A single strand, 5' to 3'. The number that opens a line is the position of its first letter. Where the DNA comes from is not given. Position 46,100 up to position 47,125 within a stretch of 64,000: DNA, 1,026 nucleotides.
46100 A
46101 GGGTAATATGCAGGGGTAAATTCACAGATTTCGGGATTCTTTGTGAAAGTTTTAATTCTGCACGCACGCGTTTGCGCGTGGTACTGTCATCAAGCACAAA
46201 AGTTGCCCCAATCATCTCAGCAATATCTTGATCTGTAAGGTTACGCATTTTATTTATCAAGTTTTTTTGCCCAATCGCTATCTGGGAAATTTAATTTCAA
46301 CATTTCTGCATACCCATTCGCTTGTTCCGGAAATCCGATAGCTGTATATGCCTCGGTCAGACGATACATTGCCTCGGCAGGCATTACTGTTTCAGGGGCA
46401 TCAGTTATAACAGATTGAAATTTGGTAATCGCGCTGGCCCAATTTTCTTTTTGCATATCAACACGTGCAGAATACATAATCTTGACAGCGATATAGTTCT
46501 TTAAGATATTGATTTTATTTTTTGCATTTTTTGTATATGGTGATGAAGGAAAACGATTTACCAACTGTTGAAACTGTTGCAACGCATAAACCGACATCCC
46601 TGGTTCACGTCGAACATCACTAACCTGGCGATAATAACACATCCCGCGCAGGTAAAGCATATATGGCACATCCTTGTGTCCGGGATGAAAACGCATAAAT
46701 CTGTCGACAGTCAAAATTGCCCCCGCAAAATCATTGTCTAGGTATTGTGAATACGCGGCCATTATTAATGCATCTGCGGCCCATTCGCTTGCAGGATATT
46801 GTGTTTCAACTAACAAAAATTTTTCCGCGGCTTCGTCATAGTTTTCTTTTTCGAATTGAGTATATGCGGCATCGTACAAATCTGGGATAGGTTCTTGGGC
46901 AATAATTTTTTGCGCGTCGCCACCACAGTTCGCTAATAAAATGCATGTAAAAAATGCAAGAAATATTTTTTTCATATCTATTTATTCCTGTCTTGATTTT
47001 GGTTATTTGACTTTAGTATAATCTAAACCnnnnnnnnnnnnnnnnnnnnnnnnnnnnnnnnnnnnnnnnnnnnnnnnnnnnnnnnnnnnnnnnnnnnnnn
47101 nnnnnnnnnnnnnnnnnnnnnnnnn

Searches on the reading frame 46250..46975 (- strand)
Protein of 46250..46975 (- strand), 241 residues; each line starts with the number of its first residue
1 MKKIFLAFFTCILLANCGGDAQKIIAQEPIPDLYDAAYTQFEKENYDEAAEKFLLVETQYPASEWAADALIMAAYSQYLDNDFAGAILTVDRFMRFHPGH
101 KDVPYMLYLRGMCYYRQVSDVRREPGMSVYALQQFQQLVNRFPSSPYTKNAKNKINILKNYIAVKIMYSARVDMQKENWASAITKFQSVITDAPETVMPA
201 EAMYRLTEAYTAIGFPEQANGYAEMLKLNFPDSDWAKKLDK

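Call 17: search_protein_families(library=ncbifam, proteins=[window:46250-46975:-], max_evalue=0.05)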
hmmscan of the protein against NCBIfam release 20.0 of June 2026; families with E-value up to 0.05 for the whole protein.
window:46250-46975:- (241 aa): 9 families
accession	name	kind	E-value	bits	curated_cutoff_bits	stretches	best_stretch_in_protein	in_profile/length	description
TIGR03302.1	OM_YfiO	subfamily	1.1e-64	218.2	81.4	1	2-236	2-239/239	outer membrane protein assembly factor BamD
NF008119.0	PRK10866.1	equivalog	1.1e-26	94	363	1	1-228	4-240/243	outer membrane protein assembly factor BamD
TIGR02795.1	tol_pal_ybgF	equivalog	2.3e-18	66.9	90.1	2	33-154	5-118/119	tol-pal system protein YbgF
NF052312.1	T9SS_PorW_SprE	equivalog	2.3e-14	53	250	2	179-239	562-622/716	type IX secretion system periplasmic lipoprotein PorW/SprE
TIGR02917.1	PEP_TPR_lipo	equivalog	1.8e-06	26.1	312.2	1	30-150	227-333/899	XrtA/PEP-CTERM system TPR-repeat protein PrsT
NF053852.1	vesicle_Bd0635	exception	2.2e-06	27.5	250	1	174-238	149-213/223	CpoB-like predatory vesicle lipoprotein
NF008068.0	PRK10803.1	equivalog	0.00013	22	383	0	174-235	154-215/263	cell division protein CpoB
TIGR02552.1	LcrH_SycD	equivalog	0.00095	18.9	104.8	1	26-114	14-96/136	SycD/LcrH family type III secretion system chaperone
NF058647.1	lipo_LytA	equivalog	0.021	15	110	0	1-23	1-24/107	acidic lipoprotein LytA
